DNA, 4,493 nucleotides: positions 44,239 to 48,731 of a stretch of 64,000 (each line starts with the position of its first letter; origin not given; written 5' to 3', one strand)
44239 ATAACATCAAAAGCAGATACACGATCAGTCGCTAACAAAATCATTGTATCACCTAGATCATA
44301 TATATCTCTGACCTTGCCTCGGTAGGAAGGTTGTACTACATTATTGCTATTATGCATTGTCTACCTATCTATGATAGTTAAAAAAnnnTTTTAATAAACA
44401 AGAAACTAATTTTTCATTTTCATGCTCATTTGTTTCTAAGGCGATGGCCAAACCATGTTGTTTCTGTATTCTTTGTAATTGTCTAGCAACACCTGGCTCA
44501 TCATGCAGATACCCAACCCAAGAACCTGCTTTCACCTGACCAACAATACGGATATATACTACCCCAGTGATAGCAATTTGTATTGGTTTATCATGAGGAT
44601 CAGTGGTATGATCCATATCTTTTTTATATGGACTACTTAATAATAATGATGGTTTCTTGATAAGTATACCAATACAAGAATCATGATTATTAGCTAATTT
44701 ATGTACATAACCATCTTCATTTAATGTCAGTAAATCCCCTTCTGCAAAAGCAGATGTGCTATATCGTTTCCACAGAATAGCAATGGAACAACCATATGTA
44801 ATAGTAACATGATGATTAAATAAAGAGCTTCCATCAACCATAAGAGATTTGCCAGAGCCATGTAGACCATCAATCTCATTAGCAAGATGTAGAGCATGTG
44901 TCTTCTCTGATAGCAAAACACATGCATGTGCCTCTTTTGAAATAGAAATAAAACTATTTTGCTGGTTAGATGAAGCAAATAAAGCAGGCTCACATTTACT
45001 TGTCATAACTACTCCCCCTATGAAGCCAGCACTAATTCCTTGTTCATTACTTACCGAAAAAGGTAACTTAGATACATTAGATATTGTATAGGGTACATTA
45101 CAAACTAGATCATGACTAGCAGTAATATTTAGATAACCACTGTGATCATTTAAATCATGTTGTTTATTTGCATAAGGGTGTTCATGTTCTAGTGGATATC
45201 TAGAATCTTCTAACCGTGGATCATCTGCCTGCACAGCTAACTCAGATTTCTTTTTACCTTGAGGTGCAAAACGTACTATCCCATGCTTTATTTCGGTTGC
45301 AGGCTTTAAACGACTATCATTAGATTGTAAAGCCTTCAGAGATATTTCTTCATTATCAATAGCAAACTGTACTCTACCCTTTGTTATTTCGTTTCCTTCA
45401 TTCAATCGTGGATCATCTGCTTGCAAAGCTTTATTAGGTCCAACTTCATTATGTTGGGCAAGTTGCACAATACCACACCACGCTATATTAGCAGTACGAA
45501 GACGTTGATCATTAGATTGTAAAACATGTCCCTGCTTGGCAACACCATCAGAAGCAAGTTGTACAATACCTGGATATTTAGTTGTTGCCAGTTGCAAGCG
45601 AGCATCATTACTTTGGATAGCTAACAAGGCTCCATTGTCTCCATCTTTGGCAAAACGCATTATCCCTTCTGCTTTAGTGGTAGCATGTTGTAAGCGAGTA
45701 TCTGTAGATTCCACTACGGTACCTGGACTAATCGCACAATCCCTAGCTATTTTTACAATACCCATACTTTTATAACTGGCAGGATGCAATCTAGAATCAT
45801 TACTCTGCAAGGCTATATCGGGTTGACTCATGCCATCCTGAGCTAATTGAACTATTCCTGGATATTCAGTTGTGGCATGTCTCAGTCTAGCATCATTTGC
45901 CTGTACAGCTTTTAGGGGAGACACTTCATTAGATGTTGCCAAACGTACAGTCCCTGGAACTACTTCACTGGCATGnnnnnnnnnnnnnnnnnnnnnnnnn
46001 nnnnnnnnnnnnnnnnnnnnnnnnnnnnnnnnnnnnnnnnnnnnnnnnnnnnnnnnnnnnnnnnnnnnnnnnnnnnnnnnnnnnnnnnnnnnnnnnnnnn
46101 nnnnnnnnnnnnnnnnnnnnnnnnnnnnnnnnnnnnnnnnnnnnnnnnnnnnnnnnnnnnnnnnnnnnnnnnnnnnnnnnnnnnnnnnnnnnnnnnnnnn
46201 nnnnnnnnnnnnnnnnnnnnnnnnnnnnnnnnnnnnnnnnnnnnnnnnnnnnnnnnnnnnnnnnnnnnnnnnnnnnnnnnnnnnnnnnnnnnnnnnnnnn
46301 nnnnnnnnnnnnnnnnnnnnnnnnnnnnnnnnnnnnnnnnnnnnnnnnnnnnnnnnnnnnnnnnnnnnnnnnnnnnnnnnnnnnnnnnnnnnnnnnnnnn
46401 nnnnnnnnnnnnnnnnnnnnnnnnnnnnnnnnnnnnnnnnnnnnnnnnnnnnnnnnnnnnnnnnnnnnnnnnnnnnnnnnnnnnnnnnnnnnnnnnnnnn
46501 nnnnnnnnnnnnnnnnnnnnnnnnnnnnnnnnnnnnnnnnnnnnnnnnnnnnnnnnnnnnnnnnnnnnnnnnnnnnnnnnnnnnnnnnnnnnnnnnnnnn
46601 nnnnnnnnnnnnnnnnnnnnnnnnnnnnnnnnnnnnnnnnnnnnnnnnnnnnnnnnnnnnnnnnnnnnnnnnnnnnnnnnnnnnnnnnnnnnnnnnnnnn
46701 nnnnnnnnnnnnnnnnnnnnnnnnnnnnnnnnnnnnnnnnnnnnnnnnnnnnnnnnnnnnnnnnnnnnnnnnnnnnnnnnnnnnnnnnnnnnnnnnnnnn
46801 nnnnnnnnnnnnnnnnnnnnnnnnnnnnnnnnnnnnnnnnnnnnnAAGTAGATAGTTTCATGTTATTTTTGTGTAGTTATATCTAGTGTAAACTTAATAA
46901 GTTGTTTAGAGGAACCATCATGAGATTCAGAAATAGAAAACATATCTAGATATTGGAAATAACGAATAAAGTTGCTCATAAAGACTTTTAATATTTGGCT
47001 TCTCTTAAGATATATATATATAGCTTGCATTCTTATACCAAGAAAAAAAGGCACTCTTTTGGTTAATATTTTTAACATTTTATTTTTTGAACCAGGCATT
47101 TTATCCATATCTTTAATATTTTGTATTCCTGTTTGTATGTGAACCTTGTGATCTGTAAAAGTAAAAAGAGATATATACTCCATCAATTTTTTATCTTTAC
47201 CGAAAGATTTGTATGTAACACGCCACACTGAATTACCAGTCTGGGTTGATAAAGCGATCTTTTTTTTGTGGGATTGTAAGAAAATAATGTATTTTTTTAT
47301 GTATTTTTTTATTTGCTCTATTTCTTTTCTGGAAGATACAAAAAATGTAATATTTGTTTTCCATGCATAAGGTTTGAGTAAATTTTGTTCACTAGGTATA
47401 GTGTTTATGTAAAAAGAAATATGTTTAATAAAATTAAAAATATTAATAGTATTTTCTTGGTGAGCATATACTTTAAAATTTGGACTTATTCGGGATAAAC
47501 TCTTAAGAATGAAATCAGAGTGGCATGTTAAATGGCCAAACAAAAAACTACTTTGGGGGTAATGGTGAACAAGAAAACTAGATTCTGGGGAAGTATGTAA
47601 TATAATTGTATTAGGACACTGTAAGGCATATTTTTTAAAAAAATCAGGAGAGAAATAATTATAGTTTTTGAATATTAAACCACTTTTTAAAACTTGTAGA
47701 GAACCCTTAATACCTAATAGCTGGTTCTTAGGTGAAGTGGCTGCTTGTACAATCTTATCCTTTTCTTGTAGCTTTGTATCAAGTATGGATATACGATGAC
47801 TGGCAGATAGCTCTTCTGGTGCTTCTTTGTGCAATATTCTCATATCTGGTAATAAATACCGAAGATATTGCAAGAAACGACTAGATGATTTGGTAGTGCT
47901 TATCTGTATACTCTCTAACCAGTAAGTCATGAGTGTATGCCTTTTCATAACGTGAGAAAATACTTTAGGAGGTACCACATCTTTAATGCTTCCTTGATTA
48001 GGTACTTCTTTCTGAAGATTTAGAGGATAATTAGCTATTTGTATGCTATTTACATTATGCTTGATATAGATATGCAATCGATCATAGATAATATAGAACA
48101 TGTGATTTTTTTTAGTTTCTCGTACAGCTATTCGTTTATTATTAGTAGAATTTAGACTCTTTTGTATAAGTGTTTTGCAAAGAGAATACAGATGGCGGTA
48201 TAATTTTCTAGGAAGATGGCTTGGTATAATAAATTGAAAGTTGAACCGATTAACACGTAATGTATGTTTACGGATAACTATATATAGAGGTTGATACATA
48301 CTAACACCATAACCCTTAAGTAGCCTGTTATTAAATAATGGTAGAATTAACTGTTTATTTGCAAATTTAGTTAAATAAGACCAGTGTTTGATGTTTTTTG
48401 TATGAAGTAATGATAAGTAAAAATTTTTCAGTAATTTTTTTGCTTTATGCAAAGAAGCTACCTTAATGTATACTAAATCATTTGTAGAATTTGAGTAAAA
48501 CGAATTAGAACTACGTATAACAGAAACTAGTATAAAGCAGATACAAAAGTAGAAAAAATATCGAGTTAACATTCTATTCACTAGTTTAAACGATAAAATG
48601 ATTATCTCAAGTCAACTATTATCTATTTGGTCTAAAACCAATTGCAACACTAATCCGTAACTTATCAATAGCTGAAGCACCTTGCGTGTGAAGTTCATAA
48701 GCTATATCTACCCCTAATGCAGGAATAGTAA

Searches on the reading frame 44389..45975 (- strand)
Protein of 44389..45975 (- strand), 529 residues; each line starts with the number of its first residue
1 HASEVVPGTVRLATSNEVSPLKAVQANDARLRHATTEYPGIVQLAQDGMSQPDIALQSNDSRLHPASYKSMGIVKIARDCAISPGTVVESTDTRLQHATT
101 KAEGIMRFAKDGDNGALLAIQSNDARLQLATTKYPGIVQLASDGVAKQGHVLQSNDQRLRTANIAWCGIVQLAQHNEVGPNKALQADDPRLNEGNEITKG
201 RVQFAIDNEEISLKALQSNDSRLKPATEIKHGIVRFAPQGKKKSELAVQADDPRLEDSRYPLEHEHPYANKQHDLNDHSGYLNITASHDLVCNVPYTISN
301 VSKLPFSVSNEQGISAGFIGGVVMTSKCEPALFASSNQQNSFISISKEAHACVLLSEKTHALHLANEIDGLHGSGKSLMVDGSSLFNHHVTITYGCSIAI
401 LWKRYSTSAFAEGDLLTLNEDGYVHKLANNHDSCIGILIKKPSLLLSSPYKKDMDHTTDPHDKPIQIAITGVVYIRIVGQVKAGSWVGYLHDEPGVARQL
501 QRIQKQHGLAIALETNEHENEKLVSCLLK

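Call 60: search_dna_similar(query=window:44389-45975:-, collection=phages, mode=protein, max_evalue=1, max_rows=20)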
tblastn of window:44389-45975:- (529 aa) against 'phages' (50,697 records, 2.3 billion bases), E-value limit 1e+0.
Records with a match: 13; places in all: 13; records where one place covers at least 80% of the query: 0.
Best place of each record, by identity: <60% 13.
By first word of the organism name: Erwinia 8; Gordonia 3; Escherichia 2.
By host as written in the record: Erwinia amylovora 8; Escherichia coli 2; Gordonia terrae CAG3 2; Gordonia terrae 3612 1.
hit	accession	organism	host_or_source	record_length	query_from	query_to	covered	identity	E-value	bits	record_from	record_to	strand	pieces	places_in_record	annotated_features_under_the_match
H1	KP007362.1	Escherichia phage vB_EcoM_VR26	Escherichia coli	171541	2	180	34%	26.3%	3e-1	40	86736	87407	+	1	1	short tail fiber protein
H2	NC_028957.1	Escherichia phage vB_EcoM_VR26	Escherichia coli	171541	2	180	34%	26.3%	3e-1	40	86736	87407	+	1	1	tail collar fiber protein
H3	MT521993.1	Gordonia phage RedWattleHog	Gordonia terrae 3612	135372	158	269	21%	31.7%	9e-3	45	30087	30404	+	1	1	29: minor tail protein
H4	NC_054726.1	Gordonia phage Stormageddon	Gordonia terrae CAG3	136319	158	269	21%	30.8%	1e-2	44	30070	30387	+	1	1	26: tail protein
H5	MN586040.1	Gordonia phage Stormageddon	Gordonia terrae CAG3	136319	158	269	21%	30.8%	1e-2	44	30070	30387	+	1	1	26: minor tail protein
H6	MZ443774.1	Erwinia phage pEa_SNUABM_32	Erwinia amylovora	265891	246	289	8%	37.8%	7e-1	39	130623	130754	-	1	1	hypothetical protein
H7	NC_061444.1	Erwinia phage pEa_SNUABM_32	Erwinia amylovora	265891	246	289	8%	37.8%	7e-1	39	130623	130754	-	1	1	tail protein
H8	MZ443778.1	Erwinia phage pEa_SNUABM_30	Erwinia amylovora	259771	246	289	8%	37.8%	1e+0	39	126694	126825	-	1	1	hypothetical protein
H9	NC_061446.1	Erwinia phage pEa_SNUABM_30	Erwinia amylovora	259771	246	289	8%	37.8%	1e+0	39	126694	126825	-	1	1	tail protein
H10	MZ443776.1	Erwinia phage pEa_SNUABM_1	Erwinia amylovora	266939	246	289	8%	37.8%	1e+0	38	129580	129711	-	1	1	hypothetical protein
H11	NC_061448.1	Erwinia phage pEa_SNUABM_1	Erwinia amylovora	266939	246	289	8%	37.8%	1e+0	38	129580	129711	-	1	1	tail protein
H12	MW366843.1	Erwinia phage pEa_SNUABM_5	Erwinia amylovora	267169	239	267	5%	51.7%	9e-1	39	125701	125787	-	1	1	putative Ig-like virion protein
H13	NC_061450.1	Erwinia phage pEa_SNUABM_5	Erwinia amylovora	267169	239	267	5%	51.7%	9e-1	39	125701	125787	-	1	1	putative Ig-like virion protein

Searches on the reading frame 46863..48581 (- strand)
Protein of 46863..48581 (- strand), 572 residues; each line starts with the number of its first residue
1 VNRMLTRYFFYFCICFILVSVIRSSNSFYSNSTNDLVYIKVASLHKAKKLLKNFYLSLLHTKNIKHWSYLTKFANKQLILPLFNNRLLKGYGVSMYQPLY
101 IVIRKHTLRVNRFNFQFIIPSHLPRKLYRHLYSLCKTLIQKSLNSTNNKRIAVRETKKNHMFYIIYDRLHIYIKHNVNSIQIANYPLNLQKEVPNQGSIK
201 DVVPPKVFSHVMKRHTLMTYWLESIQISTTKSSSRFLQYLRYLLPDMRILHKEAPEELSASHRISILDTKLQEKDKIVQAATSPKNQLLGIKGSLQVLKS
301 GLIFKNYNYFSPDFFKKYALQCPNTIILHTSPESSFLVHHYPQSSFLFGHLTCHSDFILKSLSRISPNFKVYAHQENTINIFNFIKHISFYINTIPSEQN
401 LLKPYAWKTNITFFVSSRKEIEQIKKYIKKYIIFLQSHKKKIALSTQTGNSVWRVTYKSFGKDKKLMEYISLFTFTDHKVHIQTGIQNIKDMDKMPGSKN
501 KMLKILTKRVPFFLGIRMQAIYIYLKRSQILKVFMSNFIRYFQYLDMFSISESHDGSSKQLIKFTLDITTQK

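Call 3: search_protein_families(library=pfam, proteins=[window:46863-48581:-], max_evalue=1)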
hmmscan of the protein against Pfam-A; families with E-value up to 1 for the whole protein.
window:46863-48581:- (572 aa): 0 families

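Call 4: search_protein_families(library=ncbifam, proteins=[window:46863-48581:-], max_evalue=1)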
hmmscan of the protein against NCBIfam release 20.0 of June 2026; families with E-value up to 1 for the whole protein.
window:46863-48581:- (572 aa): 0 families

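Call 5: search_protein_families(library=phrogs, proteins=[window:46863-48581:-], max_evalue=0.1)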
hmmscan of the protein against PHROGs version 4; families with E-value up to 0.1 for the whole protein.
window:46863-48581:- (572 aa): 0 families

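Call 13: find_homologous_proteins(query=window:46863-48581:-)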
Query window:46863-48581:- (572 aa): 1 proteins with E <= 0.001 among 4381 candidates.
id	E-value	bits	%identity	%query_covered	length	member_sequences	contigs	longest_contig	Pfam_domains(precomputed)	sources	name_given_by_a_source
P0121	0.0e+0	1171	100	92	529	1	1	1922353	-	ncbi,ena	-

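Call 15: find_encoding_contigs(protein=P0121, flank=10000, max_places=2)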
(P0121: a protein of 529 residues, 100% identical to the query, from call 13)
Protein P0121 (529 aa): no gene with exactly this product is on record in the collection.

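Call 35: search_protein_representatives(protein=window:46863-48581:-)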
Query: 572 residues. Proteins with E-value up to 0.001 (for the whole library): 2; up to 1e-10: 1; up to 1e-30: 1. The best 2 are listed.
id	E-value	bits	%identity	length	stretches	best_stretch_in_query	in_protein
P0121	0.0e+00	1170.7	100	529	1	44-572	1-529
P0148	5.3e-08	48.5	24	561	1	7-565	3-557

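Call 76: search_protein_families(library=padloc, proteins=[window:46863-48581:-], max_evalue=0.01)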
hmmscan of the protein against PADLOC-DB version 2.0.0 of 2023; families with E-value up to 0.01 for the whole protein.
window:46863-48581:- (572 aa): 0 families

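Call 80: search_solved_structures(query=A4, max_evalue=5)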
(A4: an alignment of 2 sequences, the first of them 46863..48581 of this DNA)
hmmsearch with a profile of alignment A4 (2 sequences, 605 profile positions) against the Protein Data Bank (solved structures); distinct sequences matched with E-value up to 5: 1.
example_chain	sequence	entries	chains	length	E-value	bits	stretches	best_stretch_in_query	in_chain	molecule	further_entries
8iah_Y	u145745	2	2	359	0.9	11.3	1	196-307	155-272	Tropomodulin-1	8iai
